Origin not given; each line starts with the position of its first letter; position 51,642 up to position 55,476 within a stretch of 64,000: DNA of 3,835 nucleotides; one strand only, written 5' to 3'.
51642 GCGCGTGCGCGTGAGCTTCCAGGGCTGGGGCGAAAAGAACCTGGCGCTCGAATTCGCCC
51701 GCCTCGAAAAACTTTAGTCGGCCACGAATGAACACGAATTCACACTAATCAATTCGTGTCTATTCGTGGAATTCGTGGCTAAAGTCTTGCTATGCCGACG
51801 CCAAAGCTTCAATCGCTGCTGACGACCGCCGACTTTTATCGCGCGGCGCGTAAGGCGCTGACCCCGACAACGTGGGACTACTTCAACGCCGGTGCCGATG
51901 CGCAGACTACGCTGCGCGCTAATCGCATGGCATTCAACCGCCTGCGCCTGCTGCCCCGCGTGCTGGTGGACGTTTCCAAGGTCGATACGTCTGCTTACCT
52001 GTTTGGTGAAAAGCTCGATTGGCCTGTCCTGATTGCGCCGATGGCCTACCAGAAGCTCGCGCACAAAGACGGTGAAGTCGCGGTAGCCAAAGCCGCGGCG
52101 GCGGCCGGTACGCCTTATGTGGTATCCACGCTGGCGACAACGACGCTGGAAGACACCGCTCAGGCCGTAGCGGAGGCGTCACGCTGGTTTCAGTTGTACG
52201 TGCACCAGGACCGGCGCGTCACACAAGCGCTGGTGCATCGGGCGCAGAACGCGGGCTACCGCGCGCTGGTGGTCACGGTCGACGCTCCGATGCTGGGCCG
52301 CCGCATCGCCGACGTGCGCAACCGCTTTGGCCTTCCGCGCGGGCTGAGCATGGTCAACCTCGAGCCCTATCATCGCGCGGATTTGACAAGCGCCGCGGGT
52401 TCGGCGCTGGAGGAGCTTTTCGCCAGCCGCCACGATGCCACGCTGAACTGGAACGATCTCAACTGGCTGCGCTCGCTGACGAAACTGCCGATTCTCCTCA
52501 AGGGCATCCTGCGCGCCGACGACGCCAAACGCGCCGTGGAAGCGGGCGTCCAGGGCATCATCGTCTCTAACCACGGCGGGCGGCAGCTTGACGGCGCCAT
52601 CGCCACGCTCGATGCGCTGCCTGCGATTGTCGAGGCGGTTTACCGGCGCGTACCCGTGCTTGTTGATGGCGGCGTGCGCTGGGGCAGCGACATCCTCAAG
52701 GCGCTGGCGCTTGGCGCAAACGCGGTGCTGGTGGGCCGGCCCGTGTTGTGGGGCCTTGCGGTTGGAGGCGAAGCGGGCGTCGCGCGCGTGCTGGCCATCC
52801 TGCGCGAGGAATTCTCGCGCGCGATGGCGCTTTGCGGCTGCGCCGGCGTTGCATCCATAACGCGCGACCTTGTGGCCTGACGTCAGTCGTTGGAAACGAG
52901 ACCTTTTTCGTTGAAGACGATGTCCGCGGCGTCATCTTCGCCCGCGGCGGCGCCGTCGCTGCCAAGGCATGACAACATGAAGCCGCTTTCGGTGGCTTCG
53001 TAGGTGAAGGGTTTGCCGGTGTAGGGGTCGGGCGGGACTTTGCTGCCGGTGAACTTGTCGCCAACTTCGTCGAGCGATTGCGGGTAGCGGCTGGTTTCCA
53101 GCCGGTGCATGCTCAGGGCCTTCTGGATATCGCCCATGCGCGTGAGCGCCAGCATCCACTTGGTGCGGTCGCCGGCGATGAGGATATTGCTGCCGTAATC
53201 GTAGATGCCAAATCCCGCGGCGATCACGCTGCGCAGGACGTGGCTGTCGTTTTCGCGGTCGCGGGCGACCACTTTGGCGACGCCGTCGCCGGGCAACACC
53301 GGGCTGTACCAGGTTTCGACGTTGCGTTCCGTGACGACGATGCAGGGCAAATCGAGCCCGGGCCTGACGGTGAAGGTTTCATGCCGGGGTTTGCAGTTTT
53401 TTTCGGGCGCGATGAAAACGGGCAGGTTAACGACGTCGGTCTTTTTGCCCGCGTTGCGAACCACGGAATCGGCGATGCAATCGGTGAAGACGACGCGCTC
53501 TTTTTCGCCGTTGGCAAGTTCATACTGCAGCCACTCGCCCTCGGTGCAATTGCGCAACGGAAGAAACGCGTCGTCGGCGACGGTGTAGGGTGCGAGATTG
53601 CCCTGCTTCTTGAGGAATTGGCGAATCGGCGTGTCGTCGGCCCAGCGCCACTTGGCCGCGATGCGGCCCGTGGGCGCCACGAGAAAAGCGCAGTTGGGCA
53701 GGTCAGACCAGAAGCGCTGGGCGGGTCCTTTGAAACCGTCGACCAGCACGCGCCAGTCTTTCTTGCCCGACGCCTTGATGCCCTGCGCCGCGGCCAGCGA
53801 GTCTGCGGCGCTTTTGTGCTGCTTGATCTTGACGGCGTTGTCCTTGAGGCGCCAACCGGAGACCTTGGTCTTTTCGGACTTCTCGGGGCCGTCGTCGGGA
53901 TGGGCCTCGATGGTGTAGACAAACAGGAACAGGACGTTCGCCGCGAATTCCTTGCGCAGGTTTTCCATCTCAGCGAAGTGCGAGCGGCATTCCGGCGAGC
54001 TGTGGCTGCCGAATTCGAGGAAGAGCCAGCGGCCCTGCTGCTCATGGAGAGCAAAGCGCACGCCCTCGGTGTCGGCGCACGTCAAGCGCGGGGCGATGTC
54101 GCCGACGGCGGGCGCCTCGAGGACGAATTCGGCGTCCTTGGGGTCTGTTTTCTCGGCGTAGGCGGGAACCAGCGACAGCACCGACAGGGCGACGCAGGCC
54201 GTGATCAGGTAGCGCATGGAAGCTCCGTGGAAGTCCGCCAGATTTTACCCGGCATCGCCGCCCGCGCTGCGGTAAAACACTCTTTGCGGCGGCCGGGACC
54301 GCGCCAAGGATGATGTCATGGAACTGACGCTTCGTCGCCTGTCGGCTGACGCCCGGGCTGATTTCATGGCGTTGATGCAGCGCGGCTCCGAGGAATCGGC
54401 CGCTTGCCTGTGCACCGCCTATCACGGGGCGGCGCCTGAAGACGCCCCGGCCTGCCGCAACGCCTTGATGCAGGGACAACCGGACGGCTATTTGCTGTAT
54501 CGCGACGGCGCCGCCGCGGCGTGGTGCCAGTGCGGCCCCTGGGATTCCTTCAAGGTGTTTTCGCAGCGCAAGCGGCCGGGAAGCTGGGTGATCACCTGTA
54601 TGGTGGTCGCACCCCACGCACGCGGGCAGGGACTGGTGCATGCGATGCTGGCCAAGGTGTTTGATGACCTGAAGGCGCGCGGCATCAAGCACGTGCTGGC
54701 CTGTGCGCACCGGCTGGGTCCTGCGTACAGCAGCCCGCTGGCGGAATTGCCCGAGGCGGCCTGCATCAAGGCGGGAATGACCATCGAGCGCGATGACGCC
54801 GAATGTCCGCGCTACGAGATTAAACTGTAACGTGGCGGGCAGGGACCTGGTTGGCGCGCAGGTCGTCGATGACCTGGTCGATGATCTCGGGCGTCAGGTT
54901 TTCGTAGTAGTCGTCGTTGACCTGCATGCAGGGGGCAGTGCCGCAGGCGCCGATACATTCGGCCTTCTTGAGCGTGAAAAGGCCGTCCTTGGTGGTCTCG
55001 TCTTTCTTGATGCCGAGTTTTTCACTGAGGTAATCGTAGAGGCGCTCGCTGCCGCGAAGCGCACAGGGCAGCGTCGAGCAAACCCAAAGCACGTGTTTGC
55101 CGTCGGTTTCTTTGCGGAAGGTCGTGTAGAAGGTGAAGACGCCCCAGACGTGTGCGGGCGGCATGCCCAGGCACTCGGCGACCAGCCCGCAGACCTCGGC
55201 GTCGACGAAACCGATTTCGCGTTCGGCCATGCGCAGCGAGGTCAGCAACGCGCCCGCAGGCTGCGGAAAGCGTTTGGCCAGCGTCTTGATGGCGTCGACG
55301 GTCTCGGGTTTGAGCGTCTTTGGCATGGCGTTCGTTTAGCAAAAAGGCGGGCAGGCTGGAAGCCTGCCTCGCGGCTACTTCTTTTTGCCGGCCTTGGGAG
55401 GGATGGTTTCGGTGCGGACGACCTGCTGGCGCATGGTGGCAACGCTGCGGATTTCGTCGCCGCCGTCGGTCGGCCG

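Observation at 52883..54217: Deiodinase-like domain fused to a GspG pseudopilin head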

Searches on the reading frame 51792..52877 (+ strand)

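Call 94: search_protein_families(library=pfam, proteins=[window:51792-52877:+], max_evalue=0.001)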
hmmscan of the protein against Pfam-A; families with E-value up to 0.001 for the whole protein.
window:51792-52877:+ (362 aa): 6 families
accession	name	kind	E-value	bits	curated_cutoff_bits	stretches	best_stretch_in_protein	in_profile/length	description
PF01070.24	FMN_dh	-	2.2e-138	461.5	24.9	1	19-361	1-348/350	FMN-dependent dehydrogenase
PF05690.20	ThiG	-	8.4e-08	32.3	23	1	271-316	162-205/247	Thiazole biosynthesis protein ThiG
PF00478.31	IMPDH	-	9.2e-07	28.6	25.6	1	281-316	201-237/345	IMP dehydrogenase / GMP reductase domain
PF01645.23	Glu_synthase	-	1.9e-05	24.4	20.4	1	282-319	271-308/369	Conserved region in glutamate synthase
PF03060.21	NMO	-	0.00035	20.5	28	1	238-316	142-223/331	Nitronate monooxygenase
PF00977.27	His_biosynth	-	0.00072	19.5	23.6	0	266-315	51-102/228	Histidine biosynthesis protein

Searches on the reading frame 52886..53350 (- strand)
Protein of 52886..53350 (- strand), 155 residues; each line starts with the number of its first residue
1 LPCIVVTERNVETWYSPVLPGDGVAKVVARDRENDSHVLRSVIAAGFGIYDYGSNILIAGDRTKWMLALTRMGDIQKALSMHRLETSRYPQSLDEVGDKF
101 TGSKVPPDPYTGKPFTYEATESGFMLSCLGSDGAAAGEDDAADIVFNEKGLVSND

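Call 97: find_related_loci(query=window:52886-53350:-, collection=metagenome_contigs, flank=3000)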
Query window:52886-53350:- (155 aa) in metagenome_contigs; peptide patterns used: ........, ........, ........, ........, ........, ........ (x = any residue, [..] = any of these).
179 stretches matched a pattern; 1 encode a relative of the query (tblastn E <= 1e-3); 1 distinct loci.
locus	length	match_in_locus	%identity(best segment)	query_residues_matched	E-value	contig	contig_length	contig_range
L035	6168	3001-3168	39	79-139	2e-8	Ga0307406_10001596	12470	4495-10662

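Call 98: find_related_loci(query=window:52886-53350:-, collection=genome_contigs, flank=3000)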
Query window:52886-53350:- (155 aa) in genome_contigs; peptide patterns used: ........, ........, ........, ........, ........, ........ (x = any residue, [..] = any of these).
123 stretches matched a pattern; 1 encode a relative of the query (tblastn E <= 1e-3); 1 distinct loci.
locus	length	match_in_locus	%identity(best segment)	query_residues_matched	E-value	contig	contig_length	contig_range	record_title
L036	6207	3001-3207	32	79-152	4e-8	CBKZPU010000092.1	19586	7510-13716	MAG TPA_asm: uncultured Verrucomicrobiaceae bacterium isolate SRR29175778_binner23_Refined_1 genome assembly, contig: ER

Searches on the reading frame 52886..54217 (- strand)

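Call 4: search_protein_families(library=pfam, proteins=[window:52886-54217:-], max_evalue=1)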
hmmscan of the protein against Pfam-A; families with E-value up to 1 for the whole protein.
window:52886-54217:- (444 aa): 3 families
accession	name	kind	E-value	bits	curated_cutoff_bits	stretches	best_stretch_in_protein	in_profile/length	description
PF00837.23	T4_deiodinase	-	2.5e-13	50.3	27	1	52-181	89-209/237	Iodothyronine deiodinase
PF08334.16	T2SSG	-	2.8e-07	31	21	1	349-434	6-106/108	Type II secretion system (T2SS), protein G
PF00578.27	AhpC-TSA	-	1.6e-05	25.3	26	1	38-95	1-60/124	AhpC/TSA family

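Call 5: search_protein_families(library=ncbifam, proteins=[window:52886-54217:-], max_evalue=1)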
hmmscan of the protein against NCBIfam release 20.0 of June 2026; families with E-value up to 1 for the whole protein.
window:52886-54217:- (444 aa): 6 families
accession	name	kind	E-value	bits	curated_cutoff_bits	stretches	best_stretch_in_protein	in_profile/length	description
NF038285.1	deiodinase_rel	hypoth_equivalog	1.9e-14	53.9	250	1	34-189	174-323/347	deiodinase family protein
TIGR01710.1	typeII_sec_gspG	equivalog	0.00017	21.6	88.85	1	350-434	31-131/134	type II secretion system major pseudopilin GspG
TIGR02661.1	MauD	equivalog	0.00034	20.2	188.6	1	4-92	14-104/189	methylamine dehydrogenase accessory protein MauD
NF002854.0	PRK03147.1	subfamily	0.0009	19.2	170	1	35-93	35-93/176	thiol-disulfide oxidoreductase ResA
NF009668.0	PRK13189.1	equivalog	0.014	14.6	211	1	33-93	7-68/224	peroxiredoxin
TIGR02699.1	archaeo_AfpA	hypoth_equivalog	0.093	12.3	192.45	0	247-281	98-132/174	archaeoflavoprotein AfpA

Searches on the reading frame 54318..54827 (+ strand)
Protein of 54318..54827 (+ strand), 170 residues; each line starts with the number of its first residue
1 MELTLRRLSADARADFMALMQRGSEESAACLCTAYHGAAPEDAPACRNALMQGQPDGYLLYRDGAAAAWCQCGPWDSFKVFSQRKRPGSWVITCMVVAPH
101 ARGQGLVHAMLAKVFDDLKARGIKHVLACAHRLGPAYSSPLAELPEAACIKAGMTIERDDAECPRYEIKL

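Call 94: search_protein_families(library=pfam, proteins=[window:54318-54827:+], max_evalue=0.001)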
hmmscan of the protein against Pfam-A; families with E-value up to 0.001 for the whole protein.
window:54318-54827:+ (170 aa): 3 families
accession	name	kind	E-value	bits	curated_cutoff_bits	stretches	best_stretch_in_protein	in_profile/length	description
PF00583.31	Acetyltransf_1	-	6e-08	33.4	20.7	1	52-129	30-100/116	Acetyltransferase (GNAT) family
PF14542.12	Acetyltransf_CG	-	0.00026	21.5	30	1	85-129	20-64/80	GCN5-related N-acetyl-transferase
PF13527.13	Acetyltransf_9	-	0.00041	20.8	25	1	92-128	75-111/127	Acetyltransferase (GNAT) domain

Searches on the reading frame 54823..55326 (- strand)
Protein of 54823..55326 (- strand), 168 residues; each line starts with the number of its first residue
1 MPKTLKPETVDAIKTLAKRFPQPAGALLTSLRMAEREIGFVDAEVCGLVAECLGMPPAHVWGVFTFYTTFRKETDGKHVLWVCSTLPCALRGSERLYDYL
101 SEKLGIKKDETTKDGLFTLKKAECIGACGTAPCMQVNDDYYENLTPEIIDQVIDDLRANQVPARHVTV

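Call 94: search_protein_families(library=pfam, proteins=[window:54823-55326:-], max_evalue=0.001)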
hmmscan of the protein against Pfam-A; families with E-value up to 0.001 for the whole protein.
window:54823-55326:- (168 aa): 1 family
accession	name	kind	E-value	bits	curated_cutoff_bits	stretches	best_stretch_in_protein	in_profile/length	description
PF01257.25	2Fe-2S_thioredx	-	3.6e-47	160.3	24.8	1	14-156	2-144/145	Thioredoxin-like [2Fe-2S] ferredoxin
